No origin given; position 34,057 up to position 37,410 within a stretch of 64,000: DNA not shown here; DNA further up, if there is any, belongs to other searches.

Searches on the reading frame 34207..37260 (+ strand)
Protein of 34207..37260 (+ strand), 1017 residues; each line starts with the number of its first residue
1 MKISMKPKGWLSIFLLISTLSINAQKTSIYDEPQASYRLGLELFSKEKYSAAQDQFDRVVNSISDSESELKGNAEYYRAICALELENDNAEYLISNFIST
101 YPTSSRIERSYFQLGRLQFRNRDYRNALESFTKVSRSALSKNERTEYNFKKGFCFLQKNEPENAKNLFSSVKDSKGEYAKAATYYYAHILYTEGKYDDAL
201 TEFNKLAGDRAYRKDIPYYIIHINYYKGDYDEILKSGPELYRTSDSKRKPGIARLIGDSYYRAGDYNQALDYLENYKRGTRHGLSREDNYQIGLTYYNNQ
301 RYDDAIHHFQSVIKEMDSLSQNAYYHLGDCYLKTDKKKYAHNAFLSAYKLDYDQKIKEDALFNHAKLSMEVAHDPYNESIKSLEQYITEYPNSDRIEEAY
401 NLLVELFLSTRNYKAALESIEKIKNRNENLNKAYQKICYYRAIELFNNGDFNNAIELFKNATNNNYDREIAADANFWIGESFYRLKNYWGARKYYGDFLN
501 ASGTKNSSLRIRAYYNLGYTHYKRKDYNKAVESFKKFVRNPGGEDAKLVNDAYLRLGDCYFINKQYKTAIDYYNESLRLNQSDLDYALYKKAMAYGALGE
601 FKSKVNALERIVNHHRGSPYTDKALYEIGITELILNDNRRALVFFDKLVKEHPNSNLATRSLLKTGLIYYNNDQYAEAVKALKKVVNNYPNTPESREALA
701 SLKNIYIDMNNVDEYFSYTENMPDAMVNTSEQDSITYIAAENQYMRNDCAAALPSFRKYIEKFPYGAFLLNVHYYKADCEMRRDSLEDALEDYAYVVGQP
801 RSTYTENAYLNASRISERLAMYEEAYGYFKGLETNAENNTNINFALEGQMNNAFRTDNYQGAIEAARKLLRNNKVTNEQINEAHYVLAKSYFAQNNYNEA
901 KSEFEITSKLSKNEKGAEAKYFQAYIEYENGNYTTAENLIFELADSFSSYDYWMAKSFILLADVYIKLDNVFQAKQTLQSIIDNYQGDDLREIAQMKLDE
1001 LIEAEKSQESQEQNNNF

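Call 24: search_protein_families(library=ncbifam, proteins=[window:34207-37260:+], max_evalue=0.00001)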
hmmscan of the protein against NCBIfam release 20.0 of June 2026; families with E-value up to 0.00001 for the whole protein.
window:34207-37260:+ (1017 aa): 14 families
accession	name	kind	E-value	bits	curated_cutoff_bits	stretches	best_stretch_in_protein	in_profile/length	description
TIGR02795.1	tol_pal_ybgF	equivalog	5.3e-76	252.9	90.1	4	588-699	5-116/119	tol-pal system protein YbgF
NF052312.1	T9SS_PorW_SprE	equivalog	2.1e-35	122.6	250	3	450-588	231-367/716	type IX secretion system periplasmic lipoprotein PorW/SprE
TIGR03302.1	OM_YfiO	subfamily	3.1e-34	118.5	81.4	2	621-706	32-117/239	outer membrane protein assembly factor BamD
NF040959.1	MamA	equivalog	2.1e-24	86.1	200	2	562-694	14-140/204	magnetosome protein MamA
TIGR02552.1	LcrH_SycD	equivalog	1.7e-22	79.6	104.8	2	292-355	58-120/136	SycD/LcrH family type III secretion system chaperone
NF008757.0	PRK11788.1-5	equivalog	2.7e-16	59.7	363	0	285-465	34-210/388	lipopolysaccharide assembly protein LapB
NF008753.0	PRK11788.1-1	equivalog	1.1e-15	57.7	395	0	556-721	113-274/389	lipopolysaccharide assembly protein LapB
NF047371.1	FlcA_CTERM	equivalog_domain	7.5e-14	51.1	300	1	257-363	445-549/646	periplasmic flagellar collar protein FlcA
NF008756.0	PRK11788.1-4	equivalog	1.3e-13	50.7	474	0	593-769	149-318/389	lipopolysaccharide assembly protein LapB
NF008068.0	PRK10803.1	equivalog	2.7e-12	47.2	383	1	604-699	162-257/263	cell division protein CpoB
NF047507.1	TPR_BatC_Lepto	exception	8.6e-12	45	175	0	512-582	59-128/214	TPR repeat-containing protein BatC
NF052415.1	T3SS_chap_SctY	equivalog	1.6e-09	38.2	70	0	853-902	50-98/106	type III secretion apparatus assembly chaperone SctY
TIGR00540.1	TPR_hemY_coli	hypoth_equivalog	7e-08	31.6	142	0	265-344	307-382/385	heme biosynthesis-associated TPR protein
TIGR04510.1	mod_pep_cyc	subfamily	1.2e-06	27.3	400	0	290-375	505-590/814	putative peptide modification system cyclase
